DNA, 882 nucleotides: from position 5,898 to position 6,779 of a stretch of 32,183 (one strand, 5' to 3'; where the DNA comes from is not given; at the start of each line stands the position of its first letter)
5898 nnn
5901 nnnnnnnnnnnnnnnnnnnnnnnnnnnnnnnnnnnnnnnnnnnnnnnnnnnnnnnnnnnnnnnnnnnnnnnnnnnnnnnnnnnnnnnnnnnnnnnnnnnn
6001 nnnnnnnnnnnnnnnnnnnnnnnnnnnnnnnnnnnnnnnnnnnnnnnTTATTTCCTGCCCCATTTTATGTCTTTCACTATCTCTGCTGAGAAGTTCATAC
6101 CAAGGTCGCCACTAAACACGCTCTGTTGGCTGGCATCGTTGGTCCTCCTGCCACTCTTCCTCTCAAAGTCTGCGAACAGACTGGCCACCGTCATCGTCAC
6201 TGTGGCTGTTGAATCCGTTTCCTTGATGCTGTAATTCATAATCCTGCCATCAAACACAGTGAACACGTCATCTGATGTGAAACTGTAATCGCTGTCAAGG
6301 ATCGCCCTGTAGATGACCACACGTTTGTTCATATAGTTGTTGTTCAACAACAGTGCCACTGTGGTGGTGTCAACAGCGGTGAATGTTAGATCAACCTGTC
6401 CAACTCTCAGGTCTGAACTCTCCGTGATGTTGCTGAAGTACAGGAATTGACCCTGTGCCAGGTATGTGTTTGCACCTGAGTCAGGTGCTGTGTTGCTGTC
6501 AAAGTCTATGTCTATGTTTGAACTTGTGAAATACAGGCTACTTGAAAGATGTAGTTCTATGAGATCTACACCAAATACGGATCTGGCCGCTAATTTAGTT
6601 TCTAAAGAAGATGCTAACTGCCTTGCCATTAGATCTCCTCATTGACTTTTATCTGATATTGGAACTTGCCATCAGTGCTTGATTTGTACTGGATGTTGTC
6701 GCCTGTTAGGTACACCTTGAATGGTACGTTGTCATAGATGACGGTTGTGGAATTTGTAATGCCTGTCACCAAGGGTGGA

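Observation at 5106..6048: Two coupled GNAT-fold acyltransferases, one HlyC/RtxC-type, embedded in the tail-tip module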

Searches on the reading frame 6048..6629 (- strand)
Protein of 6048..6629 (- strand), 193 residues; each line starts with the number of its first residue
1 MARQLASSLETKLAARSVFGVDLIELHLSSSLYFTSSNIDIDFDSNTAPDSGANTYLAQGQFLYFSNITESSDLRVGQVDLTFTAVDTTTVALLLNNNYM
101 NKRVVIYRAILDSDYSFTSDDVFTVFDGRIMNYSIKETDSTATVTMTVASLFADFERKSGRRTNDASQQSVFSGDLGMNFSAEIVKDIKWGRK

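Call 3: search_protein_families(library=pfam, proteins=[window:6048-6629:-], max_evalue=1)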
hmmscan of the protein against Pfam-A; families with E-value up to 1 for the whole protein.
window:6048-6629:- (193 aa): 0 families

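Call 4: search_protein_families(library=phrogs, proteins=[window:6048-6629:-], max_evalue=0.1)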
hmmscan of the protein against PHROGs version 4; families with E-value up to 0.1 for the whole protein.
window:6048-6629:- (193 aa): 3 families
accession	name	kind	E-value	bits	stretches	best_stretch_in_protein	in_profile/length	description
phrog_2048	-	tail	2.6e-31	110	1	11-193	184-361/390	tail protein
phrog_778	-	tail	1.3e-05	25.7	1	21-162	16-144/287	tail assembly protein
phrog_38037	-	unknown function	0.0079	17.3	1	46-105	7-64/195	-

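Call 7: search_protein_families(library=ncbifam, proteins=[window:6048-6629:-], max_evalue=1)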
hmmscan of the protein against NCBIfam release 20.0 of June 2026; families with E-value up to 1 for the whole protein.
window:6048-6629:- (193 aa): 0 families

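Call 18: search_dna_similar(query=window:6048-6629:-, collection=phages, mode=protein, max_evalue=0.001, max_rows=40)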
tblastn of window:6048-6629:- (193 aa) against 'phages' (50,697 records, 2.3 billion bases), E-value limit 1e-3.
Records with a match: 26; places in all: 26; records where one place covers at least 80% of the query: 6.
Best place of each record, by identity: <60% 26.
By first word of the organism name: Klebsiella 11; Pelagibacter 4; Providencia 4; Serratia 2; Phage 1; Roseobacter 1; Alteromonas 1; Erwinia 1; Pantoea 1.
By host as written in the record: Klebsiella pneumoniae 7; Candidatus Pelagibacter sp. HTCC7211 2; Providencia stuartii 2; Providencia sp. 2; Proteobacteria 1; Candidatus Pelagibacter sp. FZCC0015 1; Candidatus Pelagibacter sp. HTCC1062 1; Rhodobacteraceae bacterium FZCC0042 1; and 9 more.
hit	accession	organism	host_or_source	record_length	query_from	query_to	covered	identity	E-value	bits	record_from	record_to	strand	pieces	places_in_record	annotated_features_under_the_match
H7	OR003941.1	Phage DSL-LC06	Proteobacteria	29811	1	193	100%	37.8%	8e-21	95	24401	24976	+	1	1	putative baseplate hub protein | distal tail protein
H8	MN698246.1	Pelagibacter phage HTVC112P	Candidatus Pelagibacter sp. HTCC7211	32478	1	192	99%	37.0%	2e-23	102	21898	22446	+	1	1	minor tail protein L | hypothetical protein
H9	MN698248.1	Pelagibacter phage HTVC202P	Candidatus Pelagibacter sp. FZCC0015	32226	1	192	99%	35.9%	2e-25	107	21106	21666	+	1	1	minor tail protein L | hypothetical protein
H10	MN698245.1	Pelagibacter phage HTVC111P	Candidatus Pelagibacter sp. HTCC7211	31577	1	193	100%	33.7%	9e-22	97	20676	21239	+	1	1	hypothetical protein (x2) | toxin-activating lysine-acyltransferase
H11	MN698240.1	Pelagibacter phage HTVC026P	Candidatus Pelagibacter sp. HTCC1062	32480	1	192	99%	33.3%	6e-21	95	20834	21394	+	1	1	hypothetical protein (x2)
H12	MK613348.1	Roseobacter phage CRP-6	Rhodobacteraceae bacterium FZCC0042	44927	1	192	99%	27.3%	1e-4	47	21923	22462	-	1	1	hypothetical protein (x2) | putative tail structural protein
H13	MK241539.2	Alteromonas phage P24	Alteromonas macleodii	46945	99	193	49%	31.3%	7e-5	48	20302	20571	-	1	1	minor tail protein L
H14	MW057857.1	Providencia phage PSTCR5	Providencia stuartii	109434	99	186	46%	33.3%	3e-5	49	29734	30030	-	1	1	tail fiber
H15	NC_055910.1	Providencia phage PSTCR5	Providencia stuartii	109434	99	186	46%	33.3%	3e-5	49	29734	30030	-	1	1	central tail fiber J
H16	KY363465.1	Providencia phage vB_PreS_PR1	Providencia sp.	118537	99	186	46%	30.3%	1e-4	47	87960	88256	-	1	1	tail protein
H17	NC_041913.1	Providencia phage vB_PreS_PR1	Providencia sp.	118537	99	186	46%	30.3%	1e-4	47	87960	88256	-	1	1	central tail fiber J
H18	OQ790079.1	Klebsiella phage Kpn02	Klebsiella pneumoniae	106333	99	176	40%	32.2%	8e-4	45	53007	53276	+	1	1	tail length tape-measure protein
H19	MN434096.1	Klebsiella phage JIPh_Kp127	Klebsiella pneumoniae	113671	99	176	40%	32.2%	8e-4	45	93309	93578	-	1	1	tail length tape-measure protein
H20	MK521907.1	Klebsiella phage vB_KpnS_FZ41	Klebsiella pneumoniae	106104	99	176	40%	32.2%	9e-4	45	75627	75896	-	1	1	putative baseplate hub protein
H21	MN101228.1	Klebsiella phage KPN4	Klebsiella oxytoca; Klebsiella ...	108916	99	176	40%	32.2%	9e-4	45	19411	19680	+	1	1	tail length tape-measure protein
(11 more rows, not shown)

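Call 19: get_annotated_region(hit=H7, flank=5000)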
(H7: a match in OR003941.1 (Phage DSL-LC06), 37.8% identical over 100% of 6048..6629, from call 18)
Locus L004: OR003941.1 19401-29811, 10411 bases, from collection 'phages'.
description: Phage DSL-LC06, complete genome.
organism: Phage DSL-LC06 (NCBI taxid 3058960)
taxonomy: Viruses; Duplodnaviria; Heunggongvirae; Uroviricota; Caudoviricetes
host: Proteobacteria; source: water sample of Dishui Lake; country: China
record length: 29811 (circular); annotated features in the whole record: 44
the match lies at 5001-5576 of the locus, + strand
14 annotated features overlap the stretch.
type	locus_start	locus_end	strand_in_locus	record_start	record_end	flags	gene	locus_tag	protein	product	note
CDS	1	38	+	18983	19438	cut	-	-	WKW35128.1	hypothetical protein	-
CDS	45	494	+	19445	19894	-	-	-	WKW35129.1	tail tube terminator protein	-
CDS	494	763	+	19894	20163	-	-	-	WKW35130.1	hypothetical protein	-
CDS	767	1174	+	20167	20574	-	-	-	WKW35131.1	major tail protein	-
CDS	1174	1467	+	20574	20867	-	-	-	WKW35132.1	minor capsid protein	-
CDS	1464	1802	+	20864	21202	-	-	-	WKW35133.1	tail assembly chaperone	-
CDS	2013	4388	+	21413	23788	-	-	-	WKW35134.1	tape measure protein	-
CDS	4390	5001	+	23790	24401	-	-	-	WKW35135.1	distal tail protein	-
CDS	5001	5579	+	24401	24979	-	-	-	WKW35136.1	putative baseplate hub protein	-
CDS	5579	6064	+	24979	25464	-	-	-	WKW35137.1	glucosamine 6-phosphate N-acetyltransferase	-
CDS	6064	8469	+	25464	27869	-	-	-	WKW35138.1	baseplate hub protein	-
CDS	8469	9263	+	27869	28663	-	-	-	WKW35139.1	hypothetical protein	-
CDS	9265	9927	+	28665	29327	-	-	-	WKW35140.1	hypothetical protein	-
CDS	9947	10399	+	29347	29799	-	-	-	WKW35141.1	hypothetical protein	-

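Call 20: get_annotated_region(hit=H9, flank=5000)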
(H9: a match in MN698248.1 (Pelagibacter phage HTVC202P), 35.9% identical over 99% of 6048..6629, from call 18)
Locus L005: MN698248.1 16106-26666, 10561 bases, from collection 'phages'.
description: Pelagibacter phage HTVC202P, complete genome.
organism: Pelagibacter phage HTVC202P (NCBI taxid 2686464)
taxonomy: Viruses; Duplodnaviria; Heunggongvirae; Uroviricota; Caudoviricetes
host: Candidatus Pelagibacter sp. FZCC0015; source: seawater; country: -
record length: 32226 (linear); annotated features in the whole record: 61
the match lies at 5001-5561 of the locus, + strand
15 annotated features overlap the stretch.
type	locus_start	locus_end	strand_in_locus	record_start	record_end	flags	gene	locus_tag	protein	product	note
CDS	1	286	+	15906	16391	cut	-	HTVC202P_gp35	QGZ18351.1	hypothetical protein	-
CDS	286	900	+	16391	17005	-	-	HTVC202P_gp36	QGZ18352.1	hypothetical protein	-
CDS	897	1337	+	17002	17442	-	-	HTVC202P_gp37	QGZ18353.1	hypothetical protein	-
CDS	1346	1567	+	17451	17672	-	-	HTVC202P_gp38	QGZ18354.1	hypothetical protein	-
CDS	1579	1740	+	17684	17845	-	-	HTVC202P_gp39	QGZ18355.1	hypothetical protein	-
CDS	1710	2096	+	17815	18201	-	-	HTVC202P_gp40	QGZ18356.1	hypothetical protein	-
CDS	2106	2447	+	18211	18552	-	-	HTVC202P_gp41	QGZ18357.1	hypothetical protein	-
CDS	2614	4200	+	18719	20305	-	-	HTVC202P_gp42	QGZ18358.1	tape measure protein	-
CDS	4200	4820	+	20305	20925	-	-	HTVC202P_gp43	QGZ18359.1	hypothetical protein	-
CDS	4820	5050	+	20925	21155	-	-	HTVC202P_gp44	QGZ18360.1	hypothetical protein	-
CDS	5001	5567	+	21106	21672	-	-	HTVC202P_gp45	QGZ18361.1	minor tail protein L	-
CDS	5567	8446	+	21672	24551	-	-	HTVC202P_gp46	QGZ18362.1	putative tail protein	-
CDS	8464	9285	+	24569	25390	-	-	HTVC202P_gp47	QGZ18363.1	hypothetical protein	-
CDS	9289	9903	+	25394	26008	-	-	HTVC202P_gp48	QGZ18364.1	hypothetical protein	-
CDS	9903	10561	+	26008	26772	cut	-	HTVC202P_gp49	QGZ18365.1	hypothetical protein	-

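Call 21: get_annotated_region(hit=H12, flank=5000)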
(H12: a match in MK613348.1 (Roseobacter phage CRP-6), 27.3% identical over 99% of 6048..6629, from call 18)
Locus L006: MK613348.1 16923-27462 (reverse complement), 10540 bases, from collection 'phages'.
description: Roseobacter phage CRP-6, complete genome.
organism: Roseobacter phage CRP-6 (NCBI taxid 2559285)
taxonomy: Viruses; Duplodnaviria; Heunggongvirae; Uroviricota; Caudoviricetes
host: Rhodobacteraceae bacterium FZCC0042; source: East Sea of China; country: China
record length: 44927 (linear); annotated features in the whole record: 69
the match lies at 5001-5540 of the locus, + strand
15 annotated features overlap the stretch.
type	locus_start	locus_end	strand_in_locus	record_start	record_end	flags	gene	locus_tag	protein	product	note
CDS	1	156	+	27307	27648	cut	-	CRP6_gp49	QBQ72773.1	hypothetical protein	-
CDS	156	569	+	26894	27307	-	-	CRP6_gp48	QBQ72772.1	hypothetical protein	-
CDS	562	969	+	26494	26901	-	-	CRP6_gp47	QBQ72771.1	hypothetical protein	-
CDS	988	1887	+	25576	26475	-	-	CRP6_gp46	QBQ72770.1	putative tail structural protein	-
CDS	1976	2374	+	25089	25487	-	-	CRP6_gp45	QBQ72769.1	hypothetical protein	-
CDS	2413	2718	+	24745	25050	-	-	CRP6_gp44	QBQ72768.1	hypothetical protein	-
CDS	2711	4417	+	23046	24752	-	-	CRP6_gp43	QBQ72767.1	putative tape measure protein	-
CDS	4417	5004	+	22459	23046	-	-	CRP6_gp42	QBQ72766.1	putative tail structural protein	-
CDS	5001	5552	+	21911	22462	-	-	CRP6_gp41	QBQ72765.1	hypothetical protein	-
CDS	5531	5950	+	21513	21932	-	-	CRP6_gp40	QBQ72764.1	hypothetical protein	-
CDS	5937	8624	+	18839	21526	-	-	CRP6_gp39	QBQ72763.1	putative tail fiber protein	-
CDS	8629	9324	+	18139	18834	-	-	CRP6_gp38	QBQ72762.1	hypothetical protein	-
CDS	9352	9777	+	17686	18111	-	-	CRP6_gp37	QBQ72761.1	M15 family peptidase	-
CDS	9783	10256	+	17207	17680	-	-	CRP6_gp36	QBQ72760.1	hypothetical protein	-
CDS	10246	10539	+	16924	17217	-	-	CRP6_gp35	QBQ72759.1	hypothetical protein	-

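Call 34: search_protein_families(library=pfam, proteins=[L004:5579-6061:+, L006:5531-5947:+, L005:5001-5564:+], max_evalue=0.1)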
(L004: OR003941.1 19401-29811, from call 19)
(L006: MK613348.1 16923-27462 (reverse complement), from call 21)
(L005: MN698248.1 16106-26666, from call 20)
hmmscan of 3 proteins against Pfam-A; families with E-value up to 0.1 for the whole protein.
L004:5579-6061:+ (161 aa): 3 families
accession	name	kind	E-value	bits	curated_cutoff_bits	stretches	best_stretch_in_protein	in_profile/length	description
PF00583.31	Acetyltransf_1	-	2.2e-09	38.1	20.7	1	31-122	18-100/116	Acetyltransferase (GNAT) family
PF13673.13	Acetyltransf_10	-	0.00013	22.4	23.6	1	36-111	16-83/128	Acetyltransferase (GNAT) domain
PF13508.13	Acetyltransf_7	-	0.00014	22.6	27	1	49-114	2-63/84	Acetyltransferase (GNAT) domain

L006:5531-5947:+ (139 aa): 1 family
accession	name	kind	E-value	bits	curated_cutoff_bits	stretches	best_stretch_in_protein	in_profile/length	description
PF22262.2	DUF6950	-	1.9e-16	60.8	27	1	5-133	8-132/134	Domain of unknown function (DUF6950)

L005:5001-5564:+ (188 aa): 1 family
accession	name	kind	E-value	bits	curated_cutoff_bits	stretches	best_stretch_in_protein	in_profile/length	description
PF18584.7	SYCP2_SLD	-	0.049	14.5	26.5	0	94-158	32-92/112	Synaptonemal complex 2 Spt16M-like domain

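Call 35: search_protein_families(library=phrogs, proteins=[L004:5579-6061:+, L006:5531-5947:+], max_evalue=0.01)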
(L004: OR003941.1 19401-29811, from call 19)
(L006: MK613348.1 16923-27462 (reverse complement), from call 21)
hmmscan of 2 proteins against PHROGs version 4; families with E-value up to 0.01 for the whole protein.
L004:5579-6061:+ (161 aa): 2 families
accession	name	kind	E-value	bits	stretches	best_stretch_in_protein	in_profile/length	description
phrog_1249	-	other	3.1e-13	50.9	1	1-117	9-127/180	acetyltransferase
phrog_3810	-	other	0.00098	20.1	1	52-117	61-123/155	acetyltransferase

L006:5531-5947:+ (139 aa): 1 family
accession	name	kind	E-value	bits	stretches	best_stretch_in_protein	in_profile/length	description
phrog_2134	-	unknown function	7.5e-16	59.2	1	5-133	8-132/135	-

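Call 36: search_dna_similar(query=L004:5579-6061:+, collection=phages, mode=protein, max_evalue=0.001, max_rows=40, rows=spread)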
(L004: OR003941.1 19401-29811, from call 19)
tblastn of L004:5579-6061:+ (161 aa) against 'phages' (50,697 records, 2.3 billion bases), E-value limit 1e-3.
Records with a match: 1; places in all: 1; records where one place covers at least 80% of the query: 1.
Best place of each record, by identity: >=99% 1.
By first word of the organism name: Phage 1.
By host as written in the record: Proteobacteria 1.
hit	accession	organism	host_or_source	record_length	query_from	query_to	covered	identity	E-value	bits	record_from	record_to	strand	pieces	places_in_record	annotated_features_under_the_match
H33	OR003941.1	Phage DSL-LC06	Proteobacteria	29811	15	161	91%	100.0%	6e-97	311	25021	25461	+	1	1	glucosamine 6-phosphate N-acetyltransferase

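Call 68: search_solved_structures(query=L006:5531-5947:+, max_evalue=10)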
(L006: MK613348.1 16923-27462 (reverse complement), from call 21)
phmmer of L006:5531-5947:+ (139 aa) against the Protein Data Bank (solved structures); distinct sequences matched with E-value up to 10: 7.
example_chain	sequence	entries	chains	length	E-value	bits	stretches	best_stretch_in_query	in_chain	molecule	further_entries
3iwh_A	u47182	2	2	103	0.1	15.6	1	45-135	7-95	Rhodanese-like domain protein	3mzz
1qnn_A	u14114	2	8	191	0.9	12.5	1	30-66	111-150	SUPEROXIDE DISMUTASE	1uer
6nu2_W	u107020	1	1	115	1.1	12.2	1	87-127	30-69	39S ribosomal protein L27, mitochondrial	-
2ftc_O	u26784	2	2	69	1.3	12.1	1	87-123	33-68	Mitochondrial 39S ribosomal protein L27 | 39S ribosomal protein L27, mitochondrial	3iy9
7qh7_W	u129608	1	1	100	1.3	12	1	87-127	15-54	39S ribosomal protein L27, mitochondrial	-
3j7y_W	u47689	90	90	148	1.7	11.6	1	87-127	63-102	bL27 | bL27m | 39S ribosomal protein L27, mitochondrial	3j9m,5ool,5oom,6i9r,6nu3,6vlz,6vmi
1gzp_A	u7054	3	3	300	3.1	10.8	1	19-45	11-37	T-CELL SURFACE GLYCOPROTEIN CD1B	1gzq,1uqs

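Call 70: find_related_loci(query=L005:5001-5564:+, collection=viral_contigs, flank=3500)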
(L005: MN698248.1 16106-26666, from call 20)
Query L005:5001-5564:+ (188 aa) in viral_contigs; peptide patterns used: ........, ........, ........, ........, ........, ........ (x = any residue, [..] = any of these).
600 stretches matched a pattern (row limit reached: there are more); 593 encode a relative of the query (tblastn E <= 1e-3); the best 80 are kept; 80 distinct loci.
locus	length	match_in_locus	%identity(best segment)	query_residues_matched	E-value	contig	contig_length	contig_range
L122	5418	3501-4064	94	1-188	3e-109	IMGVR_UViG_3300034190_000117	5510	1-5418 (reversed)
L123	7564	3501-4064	86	1-188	2e-109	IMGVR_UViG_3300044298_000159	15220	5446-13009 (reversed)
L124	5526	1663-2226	86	1-188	2e-109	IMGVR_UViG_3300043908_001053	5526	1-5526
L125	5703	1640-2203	94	1-188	2e-108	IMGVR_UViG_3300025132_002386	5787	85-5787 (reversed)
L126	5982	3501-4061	93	1-187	1e-107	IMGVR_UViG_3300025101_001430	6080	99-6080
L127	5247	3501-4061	93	1-187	1e-106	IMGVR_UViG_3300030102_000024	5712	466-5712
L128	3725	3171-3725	93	1-185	2e-107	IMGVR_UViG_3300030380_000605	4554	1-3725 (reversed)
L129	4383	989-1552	84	1-188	1e-105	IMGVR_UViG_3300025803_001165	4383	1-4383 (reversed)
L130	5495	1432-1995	85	1-188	8e-104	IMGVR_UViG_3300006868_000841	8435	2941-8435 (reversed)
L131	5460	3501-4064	91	1-188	4e-104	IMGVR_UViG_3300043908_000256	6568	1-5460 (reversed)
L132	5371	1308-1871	82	1-188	7e-104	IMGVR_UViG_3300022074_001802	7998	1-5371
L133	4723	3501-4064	89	1-188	3e-104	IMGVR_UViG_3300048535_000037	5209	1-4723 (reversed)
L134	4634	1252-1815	88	1-188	6e-104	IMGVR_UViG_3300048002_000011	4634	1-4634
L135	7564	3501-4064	89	1-188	1e-103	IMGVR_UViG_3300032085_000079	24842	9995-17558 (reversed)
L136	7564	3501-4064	89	1-188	1e-103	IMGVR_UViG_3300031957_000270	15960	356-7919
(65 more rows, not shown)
